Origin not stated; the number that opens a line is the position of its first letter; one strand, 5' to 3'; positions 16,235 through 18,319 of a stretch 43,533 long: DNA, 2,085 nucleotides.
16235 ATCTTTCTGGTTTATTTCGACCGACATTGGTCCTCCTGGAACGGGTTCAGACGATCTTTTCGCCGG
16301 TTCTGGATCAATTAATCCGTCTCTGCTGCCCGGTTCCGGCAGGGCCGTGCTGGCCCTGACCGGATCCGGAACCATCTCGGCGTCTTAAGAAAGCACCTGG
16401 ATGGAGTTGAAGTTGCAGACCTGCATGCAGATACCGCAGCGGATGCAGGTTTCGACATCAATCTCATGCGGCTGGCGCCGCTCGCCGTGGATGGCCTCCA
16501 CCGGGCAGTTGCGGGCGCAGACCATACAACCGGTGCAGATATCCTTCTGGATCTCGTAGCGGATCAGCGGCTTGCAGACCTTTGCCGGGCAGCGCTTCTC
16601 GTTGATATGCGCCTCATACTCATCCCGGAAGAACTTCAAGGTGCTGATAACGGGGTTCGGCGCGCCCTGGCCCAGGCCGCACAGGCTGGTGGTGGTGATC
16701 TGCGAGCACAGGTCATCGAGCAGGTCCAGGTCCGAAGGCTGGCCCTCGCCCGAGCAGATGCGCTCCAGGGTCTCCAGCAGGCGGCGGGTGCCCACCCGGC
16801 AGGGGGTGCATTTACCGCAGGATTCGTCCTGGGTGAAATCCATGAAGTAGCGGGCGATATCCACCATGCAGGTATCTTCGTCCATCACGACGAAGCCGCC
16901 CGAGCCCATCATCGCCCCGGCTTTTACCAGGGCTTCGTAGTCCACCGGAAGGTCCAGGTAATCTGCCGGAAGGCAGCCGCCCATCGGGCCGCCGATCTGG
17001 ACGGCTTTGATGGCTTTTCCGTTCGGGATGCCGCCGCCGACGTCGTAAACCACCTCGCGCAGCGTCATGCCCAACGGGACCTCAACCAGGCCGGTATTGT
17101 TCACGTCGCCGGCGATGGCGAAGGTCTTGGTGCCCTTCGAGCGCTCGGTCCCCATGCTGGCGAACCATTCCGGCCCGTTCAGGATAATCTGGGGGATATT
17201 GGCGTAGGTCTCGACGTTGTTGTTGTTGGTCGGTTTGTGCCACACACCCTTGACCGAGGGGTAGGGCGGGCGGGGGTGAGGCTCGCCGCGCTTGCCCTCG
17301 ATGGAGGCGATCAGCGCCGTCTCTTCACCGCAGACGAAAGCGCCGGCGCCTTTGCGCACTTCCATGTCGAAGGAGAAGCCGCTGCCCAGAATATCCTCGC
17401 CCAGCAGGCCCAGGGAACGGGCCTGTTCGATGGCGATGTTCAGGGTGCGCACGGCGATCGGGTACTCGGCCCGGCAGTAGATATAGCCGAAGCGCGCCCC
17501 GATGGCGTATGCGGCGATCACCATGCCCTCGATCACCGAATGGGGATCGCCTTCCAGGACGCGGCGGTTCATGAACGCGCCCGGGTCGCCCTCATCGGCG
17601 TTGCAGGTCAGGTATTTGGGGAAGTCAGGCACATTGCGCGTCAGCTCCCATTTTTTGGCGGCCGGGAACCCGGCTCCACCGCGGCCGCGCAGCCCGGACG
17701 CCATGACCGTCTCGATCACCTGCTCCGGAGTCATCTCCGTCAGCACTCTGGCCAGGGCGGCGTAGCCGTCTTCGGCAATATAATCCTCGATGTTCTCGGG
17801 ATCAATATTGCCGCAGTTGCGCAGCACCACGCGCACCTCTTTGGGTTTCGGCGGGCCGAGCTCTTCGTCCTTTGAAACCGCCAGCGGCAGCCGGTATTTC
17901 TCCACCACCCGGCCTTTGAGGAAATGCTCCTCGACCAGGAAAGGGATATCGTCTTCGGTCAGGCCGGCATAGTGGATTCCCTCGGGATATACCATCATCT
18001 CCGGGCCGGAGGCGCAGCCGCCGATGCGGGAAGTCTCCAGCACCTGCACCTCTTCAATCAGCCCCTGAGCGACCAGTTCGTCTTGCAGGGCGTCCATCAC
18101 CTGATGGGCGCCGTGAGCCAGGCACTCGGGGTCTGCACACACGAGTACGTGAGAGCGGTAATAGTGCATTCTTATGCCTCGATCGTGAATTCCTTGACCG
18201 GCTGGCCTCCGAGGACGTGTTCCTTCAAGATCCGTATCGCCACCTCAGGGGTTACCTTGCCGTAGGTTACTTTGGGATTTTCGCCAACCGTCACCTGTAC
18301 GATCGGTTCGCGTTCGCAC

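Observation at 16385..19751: Bifurcating-type HydB/HydC-like flavin module with no catalytic partner of its own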

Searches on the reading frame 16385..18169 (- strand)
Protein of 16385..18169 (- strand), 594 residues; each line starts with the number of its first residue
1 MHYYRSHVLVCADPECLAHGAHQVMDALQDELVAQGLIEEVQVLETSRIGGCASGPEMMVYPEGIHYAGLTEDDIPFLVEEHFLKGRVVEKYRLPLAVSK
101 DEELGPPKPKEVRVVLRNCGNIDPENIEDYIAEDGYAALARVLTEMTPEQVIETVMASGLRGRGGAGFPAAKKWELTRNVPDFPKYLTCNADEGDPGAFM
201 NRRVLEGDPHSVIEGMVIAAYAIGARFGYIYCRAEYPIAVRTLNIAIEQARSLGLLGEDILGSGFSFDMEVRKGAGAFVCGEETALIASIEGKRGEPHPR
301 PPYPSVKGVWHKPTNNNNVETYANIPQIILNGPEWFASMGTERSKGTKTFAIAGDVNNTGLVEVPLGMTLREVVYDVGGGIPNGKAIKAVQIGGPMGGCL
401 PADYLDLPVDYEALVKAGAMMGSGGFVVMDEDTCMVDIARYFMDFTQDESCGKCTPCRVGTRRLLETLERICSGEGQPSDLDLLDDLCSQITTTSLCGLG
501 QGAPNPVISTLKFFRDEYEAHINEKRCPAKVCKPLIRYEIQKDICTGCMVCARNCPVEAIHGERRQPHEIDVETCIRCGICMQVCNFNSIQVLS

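Call 5: search_protein_families(library=pfam, proteins=[window:16385-18169:-], max_evalue=0.001)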
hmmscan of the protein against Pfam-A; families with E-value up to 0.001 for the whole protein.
window:16385-18169:- (594 aa): 12 families
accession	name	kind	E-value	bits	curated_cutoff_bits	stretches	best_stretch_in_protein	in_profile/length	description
PF01512.22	Complex1_51K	-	2.2e-43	148.2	31.2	1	156-326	2-149/150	Nuo51 FMN-binding domain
PF10589.14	NADH_4Fe-4S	-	1.3e-35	121.5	23.5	1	437-521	1-85/85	NADH-ubiquinone oxidoreductase-F iron-sulfur binding region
PF10531.15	SLBB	-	3.5e-09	36.8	27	1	350-399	2-54/55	SLBB domain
PF00037.32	Fer4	-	4.5e-08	33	21.1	2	539-560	2-23/24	4Fe-4S binding domain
PF12797.12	Fer4_2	-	8.1e-07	29.1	24.5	1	569-586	4-21/22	4Fe-4S binding domain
PF13237.11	Fer4_10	-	2.6e-06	27.7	25.5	1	539-585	3-52/53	4Fe-4S dicluster domain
PF12838.12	Fer4_7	-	5.2e-06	27.3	27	1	545-588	2-51/52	4Fe-4S dicluster domain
PF22461.2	SLBB_2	-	2.3e-05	24.8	27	1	348-395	1-49/79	SLBB domain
PF12837.12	Fer4_6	-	2.6e-05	24.4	25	1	539-560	3-24/24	4Fe-4S binding domain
PF14697.11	Fer4_21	-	4.6e-05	23.9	35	0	569-593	2-26/59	4Fe-4S dicluster domain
PF13187.11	Fer4_9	-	5.7e-05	23.5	27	1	545-586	2-48/52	4Fe-4S dicluster domain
PF06999.17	Suc_Fer-like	-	0.00017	22.2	34.9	1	6-91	97-187/191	Sucrase/ferredoxin-like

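Call 7: find_homologous_proteins(query=window:16385-18169:-, max_evalue=1e-30)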
Query window:16385-18169:- (594 aa): 8000 proteins with E <= 1e-30 among 8000 candidates; the best 120 are listed.
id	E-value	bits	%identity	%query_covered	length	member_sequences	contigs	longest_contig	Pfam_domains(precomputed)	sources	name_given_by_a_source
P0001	0.0e+0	1328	94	100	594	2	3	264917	PF14697.12,PF10531.16,PF10589.15,PF12797.13,PF12837.13,PF00037.33,PF22461.3,PF12838.13,PF01512.23,PF13237.12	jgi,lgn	-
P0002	0.0e+0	1201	89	96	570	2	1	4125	PF10531.16,PF10589.15,PF12797.13,PF00037.33,PF22461.3,PF12838.13,PF01512.23,PF13237.12,PF13187.12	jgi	jgi:NADH:ubiquinone oxidoreductase subunit F (NADH-binding)/(2Fe-2S) ferredoxin/Pyruvate/2-oxoacid:f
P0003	0.0e+0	1168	82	100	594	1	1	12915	PF14697.12,PF10531.16,PF10589.15,PF12797.13,PF12837.13,PF00037.33,PF12838.13,PF01512.23,PF13187.12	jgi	jgi:NADH:ubiquinone oxidoreductase subunit F (NADH-binding)/(2Fe-2S) ferredoxin/Pyruvate/2-oxoacid:f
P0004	0.0e+0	1165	82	100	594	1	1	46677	PF14697.12,PF10531.16,PF10589.15,PF12797.13,PF00037.33,PF22461.3,PF12838.13,PF01512.23,PF13237.12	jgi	jgi:NADH:ubiquinone oxidoreductase subunit F (NADH-binding)/(2Fe-2S) ferredoxin/NAD-dependent dihydr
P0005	0.0e+0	1164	81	100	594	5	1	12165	PF14697.12,PF10531.16,PF10589.15,PF12797.13,PF00037.33,PF12838.13,PF01512.23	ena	-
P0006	0.0e+0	1163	82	100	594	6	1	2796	PF14697.12,PF10589.15,PF12797.13,PF12837.13,PF00037.33,PF12838.13,PF01512.23,PF13187.12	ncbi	-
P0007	0.0e+0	1162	81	100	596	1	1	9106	PF14697.12,PF10531.16,PF10589.15,PF12837.13,PF00037.33,PF12838.13,PF01512.23,PF13237.12,PF13187.12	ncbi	ncbi:MAG TPA: NADH-quinone oxidoreductase subunit NuoF [Anaerolineales bacterium]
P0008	0.0e+0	1161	82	100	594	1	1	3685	PF14697.12,PF10531.16,PF10589.15,PF12797.13,PF12837.13,PF00037.33,PF12838.13,PF01512.23,PF13237.12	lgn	-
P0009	0.0e+0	1161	82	100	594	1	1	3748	PF14697.12,PF10531.16,PF10589.15,PF12797.13,PF12837.13,PF00037.33,PF12838.13,PF01512.23,PF13237.12,PF13187.12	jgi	jgi:NADH:ubiquinone oxidoreductase subunit F (NADH-binding)/(2Fe-2S) ferredoxin/NAD-dependent dihydr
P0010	0.0e+0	1161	82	100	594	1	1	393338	PF10531.16,PF10589.15,PF12797.13,PF00037.33,PF22461.3,PF12838.13,PF01512.23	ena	-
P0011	0.0e+0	1159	81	100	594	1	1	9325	PF14697.12,PF10531.16,PF10589.15,PF12837.13,PF00037.33,PF12838.13,PF01512.23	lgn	-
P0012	0.0e+0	1157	82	100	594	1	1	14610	PF14697.12,PF10531.16,PF10589.15,PF12797.13,PF12837.13,PF00037.33,PF12838.13,PF01512.23,PF13237.12,PF13187.12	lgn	-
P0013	0.0e+0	1155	81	100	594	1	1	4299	PF10531.16,PF10589.15,PF12797.13,PF00037.33,PF12838.13,PF01512.23,PF13237.12,PF13187.12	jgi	jgi:NADH:ubiquinone oxidoreductase subunit F (NADH-binding)/(2Fe-2S) ferredoxin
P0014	0.0e+0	1154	83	98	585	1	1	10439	PF10531.16,PF10589.15,PF12797.13,PF00037.33,PF12838.13,PF01512.23,PF13187.12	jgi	-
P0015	0.0e+0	1154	81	100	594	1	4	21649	PF14697.12,PF10531.16,PF10589.15,PF12797.13,PF12837.13,PF00037.33,PF12838.13,PF01512.23,PF13237.12,PF13187.12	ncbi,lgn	-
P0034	0.0e+0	1123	78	100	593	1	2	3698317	PF14697.12,PF10531.16,PF10589.15,PF12797.13,PF12837.13,PF00037.33,PF12838.13,PF01512.23,PF13237.12,PF13187.12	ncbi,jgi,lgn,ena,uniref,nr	ncbi:NAD(P)-dependent iron-only hydrogenase diaphorase component flavoprotein [Bellilinea caldifistu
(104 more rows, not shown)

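Call 8: find_encoding_contigs(protein=P0034, flank=10000, max_places=2)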
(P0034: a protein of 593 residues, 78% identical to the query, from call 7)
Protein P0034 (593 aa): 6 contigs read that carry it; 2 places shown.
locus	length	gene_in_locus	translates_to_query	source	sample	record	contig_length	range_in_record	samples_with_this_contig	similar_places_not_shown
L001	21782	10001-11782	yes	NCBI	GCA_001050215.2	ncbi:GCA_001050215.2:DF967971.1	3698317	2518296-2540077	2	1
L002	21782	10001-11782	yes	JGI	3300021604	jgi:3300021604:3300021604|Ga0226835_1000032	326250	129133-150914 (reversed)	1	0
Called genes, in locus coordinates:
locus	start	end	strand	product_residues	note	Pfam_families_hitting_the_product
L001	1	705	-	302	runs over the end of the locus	-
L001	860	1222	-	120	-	-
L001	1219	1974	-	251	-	PF00142:Fer4_NifH, PF01656:CbiA, PF02374:ArsA_ATPase, PF06564:CBP_BcsQ, PF09140:MipZ, PF10609:ParA, PF13614:AAA_31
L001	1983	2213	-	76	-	-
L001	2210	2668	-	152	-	-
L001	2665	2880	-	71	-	-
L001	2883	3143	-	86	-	-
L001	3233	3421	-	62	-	-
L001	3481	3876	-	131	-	PF12728:HTH_17 (faint)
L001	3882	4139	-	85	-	-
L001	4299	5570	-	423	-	PF13393:tRNA-synt_His, PF00587:tRNA-synt_2b, PF03129:HGTP_anticodon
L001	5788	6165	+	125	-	PF07085:DRTGG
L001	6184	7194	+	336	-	PF00571:CBS, PF13581:HATPase_c_2, PF02518:HATPase_c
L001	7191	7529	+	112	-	PF07085:DRTGG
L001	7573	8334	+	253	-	PF02811:PHP (weak)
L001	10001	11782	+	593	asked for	PF01512:Complex1_51K, PF10531:SLBB (weak), PF10589:NADH_4Fe-4S, PF00037:Fer4 (weak), PF13237:Fer4_10 (weak), PF12838:Fer4_7, PF13187:Fer4_9 (weak), PF00037:Fer4 (weak), +3 more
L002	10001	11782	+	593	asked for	PF01512:Complex1_51K, PF10531:SLBB (weak), PF10589:NADH_4Fe-4S, PF00037:Fer4 (weak), PF13237:Fer4_10 (weak), PF12838:Fer4_7, PF13187:Fer4_9 (weak), PF00037:Fer4 (weak), +3 more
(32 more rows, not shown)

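Call 9: find_encoding_contigs(protein=P0001, flank=10000, max_places=2)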
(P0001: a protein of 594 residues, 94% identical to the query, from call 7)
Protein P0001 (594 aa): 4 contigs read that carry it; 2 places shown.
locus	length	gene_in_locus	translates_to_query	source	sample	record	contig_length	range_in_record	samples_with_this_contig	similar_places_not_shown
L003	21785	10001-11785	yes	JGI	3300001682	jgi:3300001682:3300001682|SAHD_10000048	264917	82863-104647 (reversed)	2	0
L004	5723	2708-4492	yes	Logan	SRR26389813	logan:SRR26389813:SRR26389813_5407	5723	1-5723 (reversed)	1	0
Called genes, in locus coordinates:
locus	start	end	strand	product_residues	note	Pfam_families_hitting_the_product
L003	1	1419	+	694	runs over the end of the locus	PF02897:Peptidase_S9_N, PF00326:Peptidase_S9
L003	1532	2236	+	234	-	-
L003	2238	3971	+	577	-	PF00128:Alpha-amylase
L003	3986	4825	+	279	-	PF00149:Metallophos, PF12850:Metallophos_2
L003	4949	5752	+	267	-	PF02634:FdhD-NarQ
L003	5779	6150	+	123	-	PF07085:DRTGG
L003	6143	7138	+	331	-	PF00571:CBS, PF13581:HATPase_c_2 (weak), PF02518:HATPase_c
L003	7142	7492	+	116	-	PF07085:DRTGG (weak)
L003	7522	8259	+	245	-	PF02811:PHP (weak)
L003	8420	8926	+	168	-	PF01257:2Fe-2S_thioredx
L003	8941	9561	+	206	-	PF02518:HATPase_c, PF13589:HATPase_c_3 (weak)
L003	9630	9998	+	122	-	PF01257:2Fe-2S_thioredx (weak)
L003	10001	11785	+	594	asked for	PF01512:Complex1_51K, PF10531:SLBB, PF22461:SLBB_2 (weak), PF12797:Fer4_2 (faint), PF10589:NADH_4Fe-4S, PF00037:Fer4 (weak), PF13237:Fer4_10 (weak), PF12838:Fer4_7 (weak), +2 more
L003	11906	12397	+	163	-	PF01257:2Fe-2S_thioredx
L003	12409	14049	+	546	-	PF01512:Complex1_51K, PF10531:SLBB (weak), PF10589:NADH_4Fe-4S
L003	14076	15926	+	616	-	PF00111:Fer2, PF13510:Fer2_4, PF10588:NADH-G_4Fe-4S_3, PF12838:Fer4_7, PF13187:Fer4_9 (weak), PF13237:Fer4_10 (weak), PF04879:Molybdop_Fe4S4, PF00384:Molybdopterin, +4 more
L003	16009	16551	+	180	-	PF01058:Oxidored_q6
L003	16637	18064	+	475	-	PF27537:HoxH, PF00374:NiFeSe_Hases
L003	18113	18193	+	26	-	-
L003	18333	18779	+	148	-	PF00571:CBS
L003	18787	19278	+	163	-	-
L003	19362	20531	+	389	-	PF00111:Fer2, PF13510:Fer2_4, PF12837:Fer4_6 (weak), PF22117:Fer4_Nqo3, PF12838:Fer4_7 (weak), PF13187:Fer4_9 (weak), PF04879:Molybdop_Fe4S4, PF00384:Molybdopterin, +2 more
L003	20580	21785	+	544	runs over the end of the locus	PF00384:Molybdopterin, PF01568:Molydop_binding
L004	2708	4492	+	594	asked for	PF01512:Complex1_51K, PF10531:SLBB, PF22461:SLBB_2 (weak), PF12797:Fer4_2 (faint), PF10589:NADH_4Fe-4S, PF00037:Fer4 (weak), PF13237:Fer4_10 (weak), PF12838:Fer4_7 (weak), +2 more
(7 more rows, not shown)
